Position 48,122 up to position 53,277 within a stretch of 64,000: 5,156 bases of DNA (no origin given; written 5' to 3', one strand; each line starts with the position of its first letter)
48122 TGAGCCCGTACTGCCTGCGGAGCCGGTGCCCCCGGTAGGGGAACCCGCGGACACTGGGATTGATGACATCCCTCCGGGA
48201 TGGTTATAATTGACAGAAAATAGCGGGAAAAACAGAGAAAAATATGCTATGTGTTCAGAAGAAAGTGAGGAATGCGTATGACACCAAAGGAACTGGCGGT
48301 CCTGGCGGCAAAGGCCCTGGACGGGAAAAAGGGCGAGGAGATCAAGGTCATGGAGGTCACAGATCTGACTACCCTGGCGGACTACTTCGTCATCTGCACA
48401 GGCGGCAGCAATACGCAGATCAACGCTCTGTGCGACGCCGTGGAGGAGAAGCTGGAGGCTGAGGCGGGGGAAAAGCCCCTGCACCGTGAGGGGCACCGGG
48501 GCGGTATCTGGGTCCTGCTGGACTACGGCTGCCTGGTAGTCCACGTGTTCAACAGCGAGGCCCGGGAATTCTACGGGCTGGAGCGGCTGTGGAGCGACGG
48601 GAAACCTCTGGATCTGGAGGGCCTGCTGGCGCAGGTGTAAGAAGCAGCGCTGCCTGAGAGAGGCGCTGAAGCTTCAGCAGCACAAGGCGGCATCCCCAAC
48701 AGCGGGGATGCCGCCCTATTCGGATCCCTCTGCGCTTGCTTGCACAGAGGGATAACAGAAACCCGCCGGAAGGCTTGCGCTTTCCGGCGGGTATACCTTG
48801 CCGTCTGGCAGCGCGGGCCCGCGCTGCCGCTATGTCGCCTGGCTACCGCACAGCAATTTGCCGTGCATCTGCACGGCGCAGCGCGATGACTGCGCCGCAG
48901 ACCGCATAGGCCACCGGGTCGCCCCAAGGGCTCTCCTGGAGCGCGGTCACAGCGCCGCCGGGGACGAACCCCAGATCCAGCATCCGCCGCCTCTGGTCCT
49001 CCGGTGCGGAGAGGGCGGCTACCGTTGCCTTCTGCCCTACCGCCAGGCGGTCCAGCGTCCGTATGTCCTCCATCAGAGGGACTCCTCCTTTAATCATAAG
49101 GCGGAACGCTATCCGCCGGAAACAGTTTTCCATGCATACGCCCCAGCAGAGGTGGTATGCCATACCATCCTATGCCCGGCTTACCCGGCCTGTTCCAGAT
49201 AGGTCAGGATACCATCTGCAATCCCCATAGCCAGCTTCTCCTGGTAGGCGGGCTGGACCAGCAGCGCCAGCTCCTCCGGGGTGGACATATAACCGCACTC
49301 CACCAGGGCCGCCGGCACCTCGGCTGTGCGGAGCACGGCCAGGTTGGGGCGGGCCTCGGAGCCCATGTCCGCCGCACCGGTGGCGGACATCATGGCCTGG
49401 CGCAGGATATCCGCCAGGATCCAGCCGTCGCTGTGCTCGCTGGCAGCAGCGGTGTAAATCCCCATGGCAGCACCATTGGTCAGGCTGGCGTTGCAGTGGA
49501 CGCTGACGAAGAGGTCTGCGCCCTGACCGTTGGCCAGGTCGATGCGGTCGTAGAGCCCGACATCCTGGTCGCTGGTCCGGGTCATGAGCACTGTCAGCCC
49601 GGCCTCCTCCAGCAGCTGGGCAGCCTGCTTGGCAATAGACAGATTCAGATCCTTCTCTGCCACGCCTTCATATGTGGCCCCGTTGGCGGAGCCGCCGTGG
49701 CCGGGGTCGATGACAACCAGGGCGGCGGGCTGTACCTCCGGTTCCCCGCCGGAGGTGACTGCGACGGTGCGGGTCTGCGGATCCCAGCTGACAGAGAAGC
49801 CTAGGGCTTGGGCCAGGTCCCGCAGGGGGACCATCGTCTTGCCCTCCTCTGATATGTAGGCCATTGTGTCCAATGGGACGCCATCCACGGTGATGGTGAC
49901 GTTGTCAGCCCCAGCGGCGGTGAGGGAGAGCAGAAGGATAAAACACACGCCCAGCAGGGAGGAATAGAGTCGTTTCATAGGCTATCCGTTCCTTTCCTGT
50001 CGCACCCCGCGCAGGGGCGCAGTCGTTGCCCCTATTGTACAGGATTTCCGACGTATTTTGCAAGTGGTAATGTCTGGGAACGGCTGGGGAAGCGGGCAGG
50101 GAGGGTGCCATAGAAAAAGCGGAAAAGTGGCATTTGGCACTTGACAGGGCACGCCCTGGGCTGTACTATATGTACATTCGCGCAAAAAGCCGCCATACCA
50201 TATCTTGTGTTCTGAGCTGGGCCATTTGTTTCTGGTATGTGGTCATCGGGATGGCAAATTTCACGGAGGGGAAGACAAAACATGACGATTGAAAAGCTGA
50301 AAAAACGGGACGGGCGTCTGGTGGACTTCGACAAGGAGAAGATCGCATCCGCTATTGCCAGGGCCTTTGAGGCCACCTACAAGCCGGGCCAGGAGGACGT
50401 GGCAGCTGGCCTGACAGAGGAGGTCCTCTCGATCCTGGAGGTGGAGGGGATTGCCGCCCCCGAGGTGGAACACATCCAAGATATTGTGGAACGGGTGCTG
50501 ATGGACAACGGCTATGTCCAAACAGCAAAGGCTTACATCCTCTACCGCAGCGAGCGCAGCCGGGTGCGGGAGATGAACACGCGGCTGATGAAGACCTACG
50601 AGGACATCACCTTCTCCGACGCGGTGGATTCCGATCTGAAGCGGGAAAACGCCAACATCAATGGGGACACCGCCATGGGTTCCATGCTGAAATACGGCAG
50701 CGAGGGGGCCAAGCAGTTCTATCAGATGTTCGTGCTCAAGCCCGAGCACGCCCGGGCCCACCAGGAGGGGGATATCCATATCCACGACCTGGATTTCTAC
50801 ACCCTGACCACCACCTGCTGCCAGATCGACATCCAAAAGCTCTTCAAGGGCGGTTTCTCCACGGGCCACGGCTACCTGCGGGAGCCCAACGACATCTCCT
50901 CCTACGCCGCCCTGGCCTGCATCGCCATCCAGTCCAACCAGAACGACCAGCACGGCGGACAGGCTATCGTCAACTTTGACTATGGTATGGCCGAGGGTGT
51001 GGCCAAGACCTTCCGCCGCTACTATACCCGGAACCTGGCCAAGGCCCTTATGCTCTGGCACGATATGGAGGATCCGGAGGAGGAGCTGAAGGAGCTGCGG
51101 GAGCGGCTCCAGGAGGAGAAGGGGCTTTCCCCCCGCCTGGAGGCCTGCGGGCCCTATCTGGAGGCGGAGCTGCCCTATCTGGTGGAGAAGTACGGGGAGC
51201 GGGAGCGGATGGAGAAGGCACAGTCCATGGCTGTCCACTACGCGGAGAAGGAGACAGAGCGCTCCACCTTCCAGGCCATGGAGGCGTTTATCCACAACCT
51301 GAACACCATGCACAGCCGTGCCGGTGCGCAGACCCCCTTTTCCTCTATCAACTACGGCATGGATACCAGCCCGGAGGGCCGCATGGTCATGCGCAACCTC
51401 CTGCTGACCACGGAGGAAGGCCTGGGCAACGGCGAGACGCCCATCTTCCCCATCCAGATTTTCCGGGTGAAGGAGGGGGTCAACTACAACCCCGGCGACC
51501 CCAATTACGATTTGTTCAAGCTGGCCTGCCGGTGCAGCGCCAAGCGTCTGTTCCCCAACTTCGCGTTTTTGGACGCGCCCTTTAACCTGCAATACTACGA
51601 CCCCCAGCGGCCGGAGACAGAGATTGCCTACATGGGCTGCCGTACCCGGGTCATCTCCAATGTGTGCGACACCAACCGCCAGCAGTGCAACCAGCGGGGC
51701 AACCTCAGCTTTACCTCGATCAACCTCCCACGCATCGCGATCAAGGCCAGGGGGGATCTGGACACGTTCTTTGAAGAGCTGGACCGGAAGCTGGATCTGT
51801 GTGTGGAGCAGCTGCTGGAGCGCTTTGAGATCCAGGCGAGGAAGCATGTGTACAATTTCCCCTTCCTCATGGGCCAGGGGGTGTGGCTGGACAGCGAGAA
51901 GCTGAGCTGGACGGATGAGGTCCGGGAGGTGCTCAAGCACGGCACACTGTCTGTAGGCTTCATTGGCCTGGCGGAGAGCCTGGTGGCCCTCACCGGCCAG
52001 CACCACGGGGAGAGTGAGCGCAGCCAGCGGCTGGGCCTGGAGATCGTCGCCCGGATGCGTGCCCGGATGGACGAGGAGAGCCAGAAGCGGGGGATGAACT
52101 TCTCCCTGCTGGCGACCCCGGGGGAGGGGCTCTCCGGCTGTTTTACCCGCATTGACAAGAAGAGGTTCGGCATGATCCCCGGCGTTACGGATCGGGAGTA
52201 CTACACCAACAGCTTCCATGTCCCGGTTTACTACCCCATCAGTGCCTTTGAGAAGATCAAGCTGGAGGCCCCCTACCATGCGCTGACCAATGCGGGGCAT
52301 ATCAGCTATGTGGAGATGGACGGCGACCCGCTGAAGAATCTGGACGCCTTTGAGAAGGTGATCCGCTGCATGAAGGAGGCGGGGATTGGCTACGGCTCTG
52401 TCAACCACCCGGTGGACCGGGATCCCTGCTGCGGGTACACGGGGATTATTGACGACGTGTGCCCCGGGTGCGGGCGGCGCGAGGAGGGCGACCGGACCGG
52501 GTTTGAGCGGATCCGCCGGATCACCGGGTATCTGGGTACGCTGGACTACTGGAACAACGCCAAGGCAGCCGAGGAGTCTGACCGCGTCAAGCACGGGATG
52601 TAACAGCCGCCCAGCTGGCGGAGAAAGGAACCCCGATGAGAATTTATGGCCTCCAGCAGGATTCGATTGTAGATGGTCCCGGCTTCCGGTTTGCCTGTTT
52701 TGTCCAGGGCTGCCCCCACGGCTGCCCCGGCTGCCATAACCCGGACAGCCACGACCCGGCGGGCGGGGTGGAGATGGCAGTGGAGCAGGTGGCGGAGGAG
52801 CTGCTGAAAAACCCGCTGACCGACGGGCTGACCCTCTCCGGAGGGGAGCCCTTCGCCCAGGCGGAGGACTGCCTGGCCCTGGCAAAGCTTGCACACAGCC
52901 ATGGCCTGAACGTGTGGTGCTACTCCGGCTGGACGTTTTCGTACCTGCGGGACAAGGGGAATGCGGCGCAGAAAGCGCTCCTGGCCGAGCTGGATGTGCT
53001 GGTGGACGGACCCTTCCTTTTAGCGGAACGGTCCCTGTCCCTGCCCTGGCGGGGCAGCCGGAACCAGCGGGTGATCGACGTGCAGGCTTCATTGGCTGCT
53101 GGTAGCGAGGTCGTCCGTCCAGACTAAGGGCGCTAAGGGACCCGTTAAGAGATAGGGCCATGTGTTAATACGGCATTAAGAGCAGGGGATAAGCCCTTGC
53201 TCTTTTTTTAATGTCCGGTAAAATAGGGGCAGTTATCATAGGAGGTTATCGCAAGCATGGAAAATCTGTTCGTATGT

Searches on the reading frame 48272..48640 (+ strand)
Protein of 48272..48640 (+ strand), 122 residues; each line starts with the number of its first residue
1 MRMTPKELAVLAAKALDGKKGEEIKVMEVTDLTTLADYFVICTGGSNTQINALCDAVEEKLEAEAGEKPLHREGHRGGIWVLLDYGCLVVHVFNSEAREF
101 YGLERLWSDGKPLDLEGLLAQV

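Call 59: search_protein_families(library=pfam, proteins=[window:48272-48640:+], max_evalue=0.0001)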
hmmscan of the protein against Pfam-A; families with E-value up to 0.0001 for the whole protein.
window:48272-48640:+ (122 aa): 1 family
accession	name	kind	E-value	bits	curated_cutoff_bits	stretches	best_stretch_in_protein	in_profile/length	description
PF02410.21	RsfS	-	8.5e-33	112.9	21.6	1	12-107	3-98/98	Ribosomal silencing factor during starvation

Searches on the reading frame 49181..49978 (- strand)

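Call 57: search_protein_families(library=pfam, proteins=[window:49181-49978:-], max_evalue=0.00001)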
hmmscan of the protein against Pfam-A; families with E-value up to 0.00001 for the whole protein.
window:49181-49978:- (265 aa): 2 families
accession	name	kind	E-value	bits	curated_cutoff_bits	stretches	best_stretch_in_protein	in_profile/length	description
PF01520.23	Amidase_3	-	7.7e-48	163.2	27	1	88-258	1-173/174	N-acetylmuramoyl-L-alanine amidase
PF07833.16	Cu_amine_oxidN1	-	4.9e-11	43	24.2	1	31-78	2-50/108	Copper amine oxidase N-terminal domain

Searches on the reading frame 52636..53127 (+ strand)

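Call 59: search_protein_families(library=pfam, proteins=[window:52636-53127:+], max_evalue=0.0001)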
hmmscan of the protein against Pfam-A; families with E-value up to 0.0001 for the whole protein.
window:52636-53127:+ (163 aa): 2 families
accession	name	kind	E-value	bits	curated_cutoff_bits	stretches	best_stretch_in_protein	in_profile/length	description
PF13353.11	Fer4_12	-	7.1e-37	127.2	22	1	12-147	1-137/137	4Fe-4S single cluster domain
PF04055.27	Radical_SAM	-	7.7e-09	36.4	29.5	1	23-86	4-70/166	Radical SAM superfamily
